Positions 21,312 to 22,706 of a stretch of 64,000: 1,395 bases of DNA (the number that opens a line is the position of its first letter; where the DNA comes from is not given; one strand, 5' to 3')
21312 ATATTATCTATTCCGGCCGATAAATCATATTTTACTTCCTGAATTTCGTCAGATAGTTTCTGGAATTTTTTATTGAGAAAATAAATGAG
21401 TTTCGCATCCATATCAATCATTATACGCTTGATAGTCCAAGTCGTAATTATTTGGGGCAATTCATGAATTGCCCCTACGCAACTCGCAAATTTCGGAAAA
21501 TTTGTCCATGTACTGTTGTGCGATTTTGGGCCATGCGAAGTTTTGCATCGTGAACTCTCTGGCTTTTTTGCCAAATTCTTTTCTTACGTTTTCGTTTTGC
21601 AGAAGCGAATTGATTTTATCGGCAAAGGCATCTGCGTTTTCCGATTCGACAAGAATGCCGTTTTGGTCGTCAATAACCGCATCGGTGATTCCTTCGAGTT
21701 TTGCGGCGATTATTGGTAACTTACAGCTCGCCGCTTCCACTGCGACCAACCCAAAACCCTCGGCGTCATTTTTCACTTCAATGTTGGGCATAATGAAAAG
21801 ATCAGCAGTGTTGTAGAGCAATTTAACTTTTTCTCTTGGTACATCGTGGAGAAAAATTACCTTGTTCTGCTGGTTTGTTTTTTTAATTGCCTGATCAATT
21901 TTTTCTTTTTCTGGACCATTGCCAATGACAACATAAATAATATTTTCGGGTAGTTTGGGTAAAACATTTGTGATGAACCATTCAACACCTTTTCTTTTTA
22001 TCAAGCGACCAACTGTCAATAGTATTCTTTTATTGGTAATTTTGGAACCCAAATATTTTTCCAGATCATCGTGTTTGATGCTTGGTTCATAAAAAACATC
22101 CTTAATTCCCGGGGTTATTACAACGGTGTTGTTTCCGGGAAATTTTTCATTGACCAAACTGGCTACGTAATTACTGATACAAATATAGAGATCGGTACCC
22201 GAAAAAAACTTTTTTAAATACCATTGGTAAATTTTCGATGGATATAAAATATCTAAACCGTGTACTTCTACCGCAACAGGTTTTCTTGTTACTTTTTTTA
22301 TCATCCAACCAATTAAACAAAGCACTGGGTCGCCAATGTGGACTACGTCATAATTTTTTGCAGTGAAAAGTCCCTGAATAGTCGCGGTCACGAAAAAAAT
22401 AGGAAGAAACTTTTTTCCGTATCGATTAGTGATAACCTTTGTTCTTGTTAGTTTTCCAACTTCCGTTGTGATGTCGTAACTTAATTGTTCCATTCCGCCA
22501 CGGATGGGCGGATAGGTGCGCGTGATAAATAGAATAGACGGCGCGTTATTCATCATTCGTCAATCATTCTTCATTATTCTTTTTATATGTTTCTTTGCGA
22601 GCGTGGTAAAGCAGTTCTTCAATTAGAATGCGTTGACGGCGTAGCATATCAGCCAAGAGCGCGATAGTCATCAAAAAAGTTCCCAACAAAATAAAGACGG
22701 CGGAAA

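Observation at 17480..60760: Sharp compositional discontinuities: three GC-rich patches in a low-GC genome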

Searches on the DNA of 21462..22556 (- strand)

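Call 62: search_rna_families(sources=[L013, L014], threshold=gathering)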
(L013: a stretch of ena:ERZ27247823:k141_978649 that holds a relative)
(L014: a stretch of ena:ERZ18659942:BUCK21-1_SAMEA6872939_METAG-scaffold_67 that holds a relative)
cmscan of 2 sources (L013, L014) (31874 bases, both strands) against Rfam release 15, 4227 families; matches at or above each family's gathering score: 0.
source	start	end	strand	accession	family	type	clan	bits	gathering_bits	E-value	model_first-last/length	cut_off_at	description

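Call 122: search_rna_families(source=L013, start=4100, end=10824, threshold=evalue, max_evalue=1)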
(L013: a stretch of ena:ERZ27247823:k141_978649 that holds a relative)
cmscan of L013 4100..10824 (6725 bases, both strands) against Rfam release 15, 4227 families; matches with E-value up to 1: 3.
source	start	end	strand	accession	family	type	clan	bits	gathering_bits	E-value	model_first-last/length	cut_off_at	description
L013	9935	9990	-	RF03320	mir-1743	Gene; miRNA;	-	24.4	100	0.28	1-79/79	no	mir-1743 microRNA precursor family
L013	10392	10441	-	RF04195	MIR6217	Gene; miRNA;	-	20.4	110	0.38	1-228/228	no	MIR6217 microRNA precursor family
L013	5862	5984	+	RF02691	BTH_s19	Gene; sRNA;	-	16.8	153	0.65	1-224/224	no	Burkholderia sRNA 19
